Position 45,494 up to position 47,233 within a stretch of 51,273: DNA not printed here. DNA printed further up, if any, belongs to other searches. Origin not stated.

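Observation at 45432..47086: Cobalamin riboswitch controls a secreted beta-propeller protein rather than a known B12 gene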

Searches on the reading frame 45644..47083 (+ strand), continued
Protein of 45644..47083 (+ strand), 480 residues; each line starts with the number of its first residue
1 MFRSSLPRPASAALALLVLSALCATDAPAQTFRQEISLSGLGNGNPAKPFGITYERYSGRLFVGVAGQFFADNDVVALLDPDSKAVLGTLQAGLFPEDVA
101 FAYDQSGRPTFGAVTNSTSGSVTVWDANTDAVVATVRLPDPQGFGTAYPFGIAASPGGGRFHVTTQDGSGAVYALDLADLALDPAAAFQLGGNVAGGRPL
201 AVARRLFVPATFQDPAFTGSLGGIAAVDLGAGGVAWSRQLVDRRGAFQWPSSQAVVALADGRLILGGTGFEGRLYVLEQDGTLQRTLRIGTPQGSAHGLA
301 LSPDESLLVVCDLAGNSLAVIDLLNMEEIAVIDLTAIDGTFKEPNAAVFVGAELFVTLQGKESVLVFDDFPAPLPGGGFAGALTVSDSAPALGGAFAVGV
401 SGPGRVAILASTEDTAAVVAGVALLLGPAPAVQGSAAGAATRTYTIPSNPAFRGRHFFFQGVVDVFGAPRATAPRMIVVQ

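Call 80: search_protein_families(library=pfam, proteins=[L038:3519-5651:+, L038:5725-6372:+, L038:297-1319:-, L033:530-2836:+, L033:3036-3602:+, L039:2555-3631:-, L004:9448-10089:+, L013:3012-3683:+, L002:9455-9763:+, L012:9462-10109:+], max_evalue=0.01)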
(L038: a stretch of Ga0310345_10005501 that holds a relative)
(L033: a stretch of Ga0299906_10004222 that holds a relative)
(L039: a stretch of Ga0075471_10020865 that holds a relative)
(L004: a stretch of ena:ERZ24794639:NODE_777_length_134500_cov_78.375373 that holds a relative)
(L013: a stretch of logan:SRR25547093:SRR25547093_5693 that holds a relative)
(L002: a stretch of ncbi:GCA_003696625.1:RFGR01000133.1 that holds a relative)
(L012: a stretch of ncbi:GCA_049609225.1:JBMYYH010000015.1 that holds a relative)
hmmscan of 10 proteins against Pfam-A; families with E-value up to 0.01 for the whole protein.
L038:3519-5651:+ (711 aa): 1 family
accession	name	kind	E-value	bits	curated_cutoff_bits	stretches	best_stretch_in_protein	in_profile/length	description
PF03781.23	FGE-sulfatase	-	1.1e-35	124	23.3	1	218-478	4-254/255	Sulfatase-modifying factor enzyme 1-like domain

L038:5725-6372:+ (216 aa): 1 family
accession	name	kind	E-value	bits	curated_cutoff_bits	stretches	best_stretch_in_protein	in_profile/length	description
PF18826.6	bVLRF1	-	1.2e-17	64.6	27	1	78-210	1-138/145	Bacteroidetes VLRF1 release factor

L038:297-1319:- (340 aa): 2 families
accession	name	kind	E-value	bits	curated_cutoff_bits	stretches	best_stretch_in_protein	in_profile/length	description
PF00849.27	PseudoU_synth_2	-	5.2e-33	114.9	26.8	1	100-253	2-151/152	RNA pseudouridylate synthase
PF01479.30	S4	-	9.1e-09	35.4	22.8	1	25-69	1-46/48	S4 domain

L033:530-2836:+ (769 aa): 5 families
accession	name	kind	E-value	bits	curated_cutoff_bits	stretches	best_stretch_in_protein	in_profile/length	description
PF04542.20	Sigma70_r2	-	1.9e-16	60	24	1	594-660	2-70/71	Sigma-70 region 2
PF08281.18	Sigma70_r4_2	-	3.9e-15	55.7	25.7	1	699-750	3-54/54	Sigma-70, region 4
PF04545.22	Sigma70_r4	-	3.4e-13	49.3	24.1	1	703-752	1-50/50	Sigma-70, region 4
PF07638.17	Sigma70_ECF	-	9.3e-07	29.4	21.1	1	574-754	3-183/185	ECF sigma factor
PF13936.12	HTH_38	-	0.0032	17.6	27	1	706-739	4-37/44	Helix-turn-helix domain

L033:3036-3602:+ (189 aa): 1 family
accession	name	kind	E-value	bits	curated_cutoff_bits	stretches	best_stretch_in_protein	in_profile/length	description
PF01906.23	YbjQ_1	-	4e-36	124.2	23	1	81-183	1-103/103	Putative heavy-metal-binding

L039:2555-3631:- (358 aa): 0 families

L004:9448-10089:+ (214 aa): 2 families
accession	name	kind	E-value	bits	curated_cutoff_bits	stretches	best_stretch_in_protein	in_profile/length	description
PF12099.14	DUF3575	-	1.2e-05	25.2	21.1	1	72-174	28-134/177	Protein of unknown function (DUF3575)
PF13505.12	OMP_b-brl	-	0.0011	19.6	28.7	1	73-188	43-158/175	Outer membrane protein beta-barrel domain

L013:3012-3683:+ (224 aa): 0 families

L002:9455-9763:+ (103 aa): 0 families

L012:9462-10109:+ (216 aa): 2 families
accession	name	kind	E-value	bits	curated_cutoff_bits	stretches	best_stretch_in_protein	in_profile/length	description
PF12099.14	DUF3575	-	0.00025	20.8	21.1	1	80-175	34-133/177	Protein of unknown function (DUF3575)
PF13505.12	OMP_b-brl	-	0.00033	21.3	28.7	1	76-185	44-155/175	Outer membrane protein beta-barrel domain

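Call 90: find_homologous_proteins(query=P0036, max_evalue=1e-20)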
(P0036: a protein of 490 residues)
Query P0036 (490 aa): 12 proteins with E <= 1e-20 among 8000 candidates.
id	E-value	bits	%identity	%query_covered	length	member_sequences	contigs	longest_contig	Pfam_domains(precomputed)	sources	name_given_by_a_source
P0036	0.0e+0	1095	100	100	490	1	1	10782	-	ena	-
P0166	1.6e-129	451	50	99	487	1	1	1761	-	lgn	-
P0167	7.8e-121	423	49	94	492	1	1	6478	-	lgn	-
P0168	1.9e-119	418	48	100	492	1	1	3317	-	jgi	-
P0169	1.1e-112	396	46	100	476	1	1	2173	-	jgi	jgi:DNA-binding beta-propeller fold protein YncE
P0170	4.4e-109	384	43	96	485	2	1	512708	-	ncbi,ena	-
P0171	6.9e-101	357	44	96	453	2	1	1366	-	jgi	jgi:DNA-binding beta-propeller fold protein YncE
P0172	3.1e-99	351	44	94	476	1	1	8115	-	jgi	jgi:DNA-binding beta-propeller fold protein YncE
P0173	5.3e-99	351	44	98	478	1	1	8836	-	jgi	jgi:hypothetical protein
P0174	2.3e-90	322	40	99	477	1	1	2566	-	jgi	jgi:DNA-binding beta-propeller fold protein YncE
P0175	9.2e-86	307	42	96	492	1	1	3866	PF25174.2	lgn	-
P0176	1.4e-84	303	42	96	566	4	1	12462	-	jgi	jgi:DNA-binding beta-propeller fold protein YncE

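Call 91: find_homologous_proteins(query=P0030, max_evalue=1e-20)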
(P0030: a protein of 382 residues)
Query P0030 (382 aa): 11 proteins with E <= 1e-20 among 7467 candidates.
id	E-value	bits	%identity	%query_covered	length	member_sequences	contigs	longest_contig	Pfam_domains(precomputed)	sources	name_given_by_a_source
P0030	6.5e-256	866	100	100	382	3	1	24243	-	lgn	-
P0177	6.5e-90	320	46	92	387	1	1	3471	-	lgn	-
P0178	3.7e-88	314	44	100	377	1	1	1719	-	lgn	-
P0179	7.7e-87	310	45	95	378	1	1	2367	-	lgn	-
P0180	6.5e-86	306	43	99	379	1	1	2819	-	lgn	-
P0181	1.2e-85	306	45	96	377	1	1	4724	-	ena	-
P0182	1.7e-81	292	44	100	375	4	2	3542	-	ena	-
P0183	4.1e-79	284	42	95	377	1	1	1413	-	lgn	-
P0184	1.9e-78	282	41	98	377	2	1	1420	-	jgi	jgi:DNA-binding beta-propeller fold protein YncE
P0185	2.0e-61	226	38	91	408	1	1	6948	-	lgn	-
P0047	6.2e-33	132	36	76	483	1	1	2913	-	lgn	-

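Call 92: find_encoding_contigs(protein=P0170, flank=10000, max_places=2)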
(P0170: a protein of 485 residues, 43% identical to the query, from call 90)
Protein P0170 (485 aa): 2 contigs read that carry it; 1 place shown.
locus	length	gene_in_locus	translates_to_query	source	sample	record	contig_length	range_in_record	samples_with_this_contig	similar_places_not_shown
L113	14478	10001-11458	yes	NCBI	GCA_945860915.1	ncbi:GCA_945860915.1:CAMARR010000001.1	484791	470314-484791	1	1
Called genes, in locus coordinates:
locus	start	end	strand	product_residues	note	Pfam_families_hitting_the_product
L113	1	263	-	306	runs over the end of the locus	PF13632:Glyco_trans_2_3 (weak)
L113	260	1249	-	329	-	PF01073:3Beta_HSD, PF01370:Epimerase, PF04321:RmlD_sub_bind, PF05368:NmrA (weak), PF13460:NAD_binding_10, PF16363:GDP_Man_Dehyd, PF07993:NAD_binding_4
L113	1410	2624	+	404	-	PF00155:Aminotran_1_2, PF01053:Cys_Met_Meta_PP (weak), PF01212:Beta_elim_lyase (weak)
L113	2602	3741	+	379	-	PF00583:Acetyltransf_1 (faint)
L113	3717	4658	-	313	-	PF14378:PAP2_3, PF01569:PAP2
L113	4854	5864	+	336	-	-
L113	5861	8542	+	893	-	PF00082:Peptidase_S8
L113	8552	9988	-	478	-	PF01479:S4 (weak), PF00849:PseudoU_synth_2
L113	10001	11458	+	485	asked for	-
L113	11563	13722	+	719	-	PF03781:FGE-sulfatase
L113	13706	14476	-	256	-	?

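Call 98: search_protein_families(library=pfam, proteins=[L035:200-1402:+, L035:1402-2601:+, L035:2469-3281:+, L035:3288-4580:+, L113:11563-13719:+, L039:807-2549:+], max_evalue=0.01)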
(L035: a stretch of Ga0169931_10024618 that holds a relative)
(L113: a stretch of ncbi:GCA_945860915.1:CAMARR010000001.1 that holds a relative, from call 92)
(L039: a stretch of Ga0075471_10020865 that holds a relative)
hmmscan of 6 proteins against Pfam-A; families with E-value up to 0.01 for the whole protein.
L035:200-1402:+ (401 aa): 0 families

L035:1402-2601:+ (400 aa): 1 family
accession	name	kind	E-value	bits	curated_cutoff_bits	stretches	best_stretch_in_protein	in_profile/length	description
PF10282.15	Lactonase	-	0.0044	16.7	21.7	1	112-191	183-261/344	Lactonase, 7-bladed beta-propeller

L035:2469-3281:+ (271 aa): 1 family
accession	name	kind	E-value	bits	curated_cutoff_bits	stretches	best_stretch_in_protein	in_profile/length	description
PF01902.24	Diphthami_syn_2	-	3.1e-29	102.5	23.2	1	48-258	3-211/219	Diphthamide synthase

L035:3288-4580:+ (431 aa): 1 family
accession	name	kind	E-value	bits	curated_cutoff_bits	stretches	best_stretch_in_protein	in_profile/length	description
PF01497.23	Peripla_BP_2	-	9.6e-17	61.6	27.5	1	134-391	1-233/235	Periplasmic binding protein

L113:11563-13719:+ (719 aa): 1 family
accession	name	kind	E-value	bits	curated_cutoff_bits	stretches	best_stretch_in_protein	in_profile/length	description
PF03781.23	FGE-sulfatase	-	9.1e-34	117.7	23.3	1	217-508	3-254/255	Sulfatase-modifying factor enzyme 1-like domain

L039:807-2549:+ (581 aa): 0 families

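Call 99: search_protein_families(library=ncbifam, proteins=[L035:3288-4580:+, L035:368-1402:+, L035:2469-3281:+, L004:9448-10089:+, L113:11563-13719:+, L035:4676-6190:+], max_evalue=0.001)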
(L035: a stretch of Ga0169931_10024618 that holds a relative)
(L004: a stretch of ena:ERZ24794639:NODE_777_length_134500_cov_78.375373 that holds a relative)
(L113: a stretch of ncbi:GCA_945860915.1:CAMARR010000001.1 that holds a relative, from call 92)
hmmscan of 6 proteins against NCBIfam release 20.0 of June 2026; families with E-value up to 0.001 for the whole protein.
L035:3288-4580:+ (431 aa): 5 families
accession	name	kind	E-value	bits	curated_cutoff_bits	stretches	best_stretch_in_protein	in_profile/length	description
TIGR03868.1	F420-O_ABCperi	hypoth_equivalog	2.3e-09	36.9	392.4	1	336-415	211-286/287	putative F420-0 ABC transporter substrate-binding protein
TIGR04281.1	peripla_PGF_1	equivalog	7.9e-06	25.3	325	1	248-411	110-262/330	PGF-CTERM-anchored ABC transporter substrate-binding protein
TIGR03659.1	IsdE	equivalog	2.1e-05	23.9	298.65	1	249-391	124-269/292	heme ABC transporter substrate-binding protein IsdE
NF052484.1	sider_BP_EitA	equivalog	0.00019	20.7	640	1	336-416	244-325/328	siderophore ABC transporter substrate-binding protein EitA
NF038402.1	TroA_like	subfamily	0.00031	20.4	30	0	133-176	1-43/219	helical backbone metal receptor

L035:368-1402:+ (345 aa): 1 family
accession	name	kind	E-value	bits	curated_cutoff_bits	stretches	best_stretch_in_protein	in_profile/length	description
NF033170.0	lipo_LIC13355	subfamily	1.7e-09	37.3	120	1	22-232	45-267/273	LIC_13355 family lipoprotein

L035:2469-3281:+ (271 aa): 3 families
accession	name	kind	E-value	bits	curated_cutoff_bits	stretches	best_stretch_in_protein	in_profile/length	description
NF052346.1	PAB0415_fam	hypoth_equivalog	1.2e-19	70.9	250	1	137-247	77-191/205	PAB0415 family putative ATP pyrophosphatase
TIGR03679.1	Dph6_archaeal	equivalog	1e-18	67.5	197.3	1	53-251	5-205/218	diphthine--ammonia ligase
NF052347.1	TTX_0299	hypoth_equivalog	7.7e-09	35.4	250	1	137-256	76-195/200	TTX_0299 family putative ATP pyrophosphatase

L004:9448-10089:+ (214 aa): 0 families

L113:11563-13719:+ (719 aa): 4 families
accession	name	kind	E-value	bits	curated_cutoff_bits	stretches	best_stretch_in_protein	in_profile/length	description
NF041186.1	SenA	equivalog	3.1e-25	89.4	420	1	259-509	195-382/382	selenoneine synthase SenA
TIGR03440.2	egtB_TIGR03440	equivalog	1.9e-23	83.3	360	1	259-507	197-412/413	ergothioneine biosynthesis protein EgtB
TIGR03525.2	GldK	equivalog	6.9e-10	38.8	350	1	362-510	257-406/408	T9SS ring complex lipoprotein PorK/GldK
TIGR04344.1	ovoA_Nterm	equivalog_domain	2.5e-06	26.6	400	1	349-508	302-444/444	5-histidylcysteine sulfoxide synthase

L035:4676-6190:+ (505 aa): 27 families (the best 25 are shown)
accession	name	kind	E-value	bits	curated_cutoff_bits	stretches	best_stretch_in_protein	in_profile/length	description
NF038308.1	RNA_repair_RtcR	equivalog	3.4e-91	306.7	650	1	105-491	106-502/530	RNA repair transcriptional activator RtcR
NF041552.1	TF_PrdR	equivalog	2.6e-86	290.2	795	1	188-501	272-576/577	sigma-54 dependent transcriptional regulator PrdR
TIGR01818.1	ntrC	equivalog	8.7e-86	288.5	558.6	1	188-499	139-461/463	nitrogen regulation protein NR(I)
NF003451.0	PRK05022.1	equivalog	1.2e-83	281.6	476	1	187-503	194-510/512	nitric oxide reductase transcriptional regulator NorR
TIGR01817.1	nifA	equivalog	8.7e-83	278.9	528.85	1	188-489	201-516/534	nif-specific transcriptional activator NifA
TIGR02915.1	PEP_resp_reg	equivalog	3.8e-80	269.9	502.6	1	185-503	141-444/445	PEP-CTERM-box response regulator transcription factor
TIGR02329.1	propionate_PrpR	equivalog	2.6e-77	260.6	499.2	1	185-499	214-525/526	propionate catabolism operon regulatory protein PrpR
NF050807.1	TransRegFlbDCaul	equivalog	8.8e-76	255.6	750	1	189-501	124-438/454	sigma-54-dependent transcriptional regulator FlbD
NF008469.0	PRK11361.1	equivalog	8.8e-74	248.8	714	1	191-504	151-457/461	acetoacetate metabolism transcriptional regulator AtoC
TIGR02974.1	phageshock_pspF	equivalog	2.8e-73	247.1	443.55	1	189-416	5-229/336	phage shock protein operon transcriptional activator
NF011953.0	PRK15424.1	equivalog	7e-72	242.7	703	1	185-500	221-533/538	propionate catabolism operon regulatory protein PrpR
NF008176.1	PRK10923.1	equivalog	9.9e-71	238.7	620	1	190-504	145-469/469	nitrogen regulation protein NR(I)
NF011695.0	PRK15115.1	equivalog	1.9e-70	237.9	763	1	188-487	140-423/445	two-component system response regulator GlrR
NF008085.0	PRK10820.1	equivalog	5.5e-67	226.5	576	1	182-429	203-446/520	transcriptional regulator TyrR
NF049963.1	RespRegFlgRCampy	domain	9.9e-67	225.6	750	1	187-431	138-378/429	fla regulon two-component system response regulator FlgR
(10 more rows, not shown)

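Call 101: search_protein_families(library=pfam, alignment_id=A1, max_evalue=0.1)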
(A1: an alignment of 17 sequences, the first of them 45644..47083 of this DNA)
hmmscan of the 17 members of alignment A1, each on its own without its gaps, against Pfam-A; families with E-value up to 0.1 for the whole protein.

A. member 1, window:45644-47083:+ (480 aa): 3 families
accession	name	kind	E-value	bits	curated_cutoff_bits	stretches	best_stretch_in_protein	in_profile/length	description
PF23414.1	Beta-prop_EML_2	-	0.0049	16.7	90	0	113-174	13-67/266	Echinoderm microtubule-associated protein second beta-propeller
PF13360.13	PQQ_2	-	0.0098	16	27.6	1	119-297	2-154/233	Outer membrane protein assembly factor BamB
PF07433.17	DUF1513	-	0.033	13.7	27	0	112-168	231-286/304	Protein of unknown function (DUF1513)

B. families by the number of members that match (of 17 scanned): 20 families
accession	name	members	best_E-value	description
PF10282.15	Lactonase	5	6e-05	Lactonase, 7-bladed beta-propeller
PF00400.38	WD40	5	0.0015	WD domain, G-beta repeat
PF16819.11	DUF5074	4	5.3e-05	Domain of unknown function (DUF5074)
PF01436.27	NHL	3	0.00013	NHL repeat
PF17164.10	DUF5122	3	0.001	Domain of unknown function (DUF5122) beta-propeller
PF21959.2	DUF6923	3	0.0045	Repeat of unknown function (DUF6923)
PF07433.17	DUF1513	3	0.0052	Protein of unknown function (DUF1513)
PF25174.1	Beta-prop_THOC3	2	0.00054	THOC3 beta-propeller domain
PF08450.18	SGL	2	0.0019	SMP-30/Gluconolactonase/LRE-like region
PF23414.1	Beta-prop_EML_2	2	0.0049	Echinoderm microtubule-associated protein second beta-propeller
PF02239.22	Cytochrom_D1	2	0.032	Cytochrome D1 heme domain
PF20067.5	SSL_N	1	0.0021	Strictosidine synthase-like, N-terminal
PF13360.13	PQQ_2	1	0.0098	Outer membrane protein assembly factor BamB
PF22701.2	Mala_s_1-like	1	0.013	Mal s 1 allergenic protein-like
PF23389.1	Beta-prop_WDR19_1st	1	0.032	WDR19 first beta-propeller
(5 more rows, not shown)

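Call 105: search_protein_families(library=pfam, proteins=[P0008, P0009, P0010, P0011, P0012, P0013, P0014, P0015, P0016, P0017], max_evalue=0.01)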
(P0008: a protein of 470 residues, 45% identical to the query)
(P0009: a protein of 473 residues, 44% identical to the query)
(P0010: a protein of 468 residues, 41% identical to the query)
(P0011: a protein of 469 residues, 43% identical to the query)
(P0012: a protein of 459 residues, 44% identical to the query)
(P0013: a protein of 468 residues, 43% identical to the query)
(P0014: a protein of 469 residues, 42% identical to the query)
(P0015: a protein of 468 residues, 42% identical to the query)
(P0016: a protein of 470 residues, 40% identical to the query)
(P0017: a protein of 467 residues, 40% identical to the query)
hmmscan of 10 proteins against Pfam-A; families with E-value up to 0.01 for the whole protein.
P0008 (470 aa): 0 families

P0009 (473 aa): 4 families
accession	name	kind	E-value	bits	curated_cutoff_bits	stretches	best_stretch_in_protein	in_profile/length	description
PF16819.11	DUF5074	-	6.2e-05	22.6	27.2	1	71-176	162-271/353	Domain of unknown function (DUF5074)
PF10282.15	Lactonase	-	0.00087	19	21.7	1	275-360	132-218/344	Lactonase, 7-bladed beta-propeller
PF08450.18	SGL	-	0.0019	18.3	26.3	1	174-323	24-171/246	SMP-30/Gluconolactonase/LRE-like region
PF00400.38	WD40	-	0.01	16.9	27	0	276-305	2-30/39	WD domain, G-beta repeat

P0010 (468 aa): 1 family
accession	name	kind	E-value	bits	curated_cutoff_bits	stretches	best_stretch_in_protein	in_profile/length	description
PF01436.27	NHL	-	0.00013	22.2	20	0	284-299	4-19/28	NHL repeat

P0011 (469 aa): 2 families
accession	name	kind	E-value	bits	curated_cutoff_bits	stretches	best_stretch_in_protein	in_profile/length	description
PF16819.11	DUF5074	-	5.3e-05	22.9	27.2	0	36-133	138-226/353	Domain of unknown function (DUF5074)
PF10282.15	Lactonase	-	6e-05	22.8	21.7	1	280-356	141-219/344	Lactonase, 7-bladed beta-propeller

P0012 (459 aa): 0 families

P0013 (468 aa): 2 families
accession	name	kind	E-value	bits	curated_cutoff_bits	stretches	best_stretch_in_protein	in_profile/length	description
PF10282.15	Lactonase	-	0.0027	17.4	21.7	1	280-317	141-178/344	Lactonase, 7-bladed beta-propeller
PF21959.2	DUF6923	-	0.0068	16.7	27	0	151-224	98-163/234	Repeat of unknown function (DUF6923)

P0014 (469 aa): 1 family
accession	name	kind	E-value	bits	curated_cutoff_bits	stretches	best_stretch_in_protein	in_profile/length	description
PF10282.15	Lactonase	-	0.00026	20.8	21.7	1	281-356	142-219/344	Lactonase, 7-bladed beta-propeller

P0015 (468 aa): 0 families

P0016 (470 aa): 3 families
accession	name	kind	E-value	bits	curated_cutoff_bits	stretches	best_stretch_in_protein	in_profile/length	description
PF16819.11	DUF5074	-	0.00028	20.5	27.2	1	62-173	157-273/353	Domain of unknown function (DUF5074)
PF20067.5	SSL_N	-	0.0021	18.3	18.9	0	316-346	9-39/46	Strictosidine synthase-like, N-terminal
PF21959.2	DUF6923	-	0.0045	17.2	27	0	93-197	39-146/234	Repeat of unknown function (DUF6923)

P0017 (467 aa): 0 families
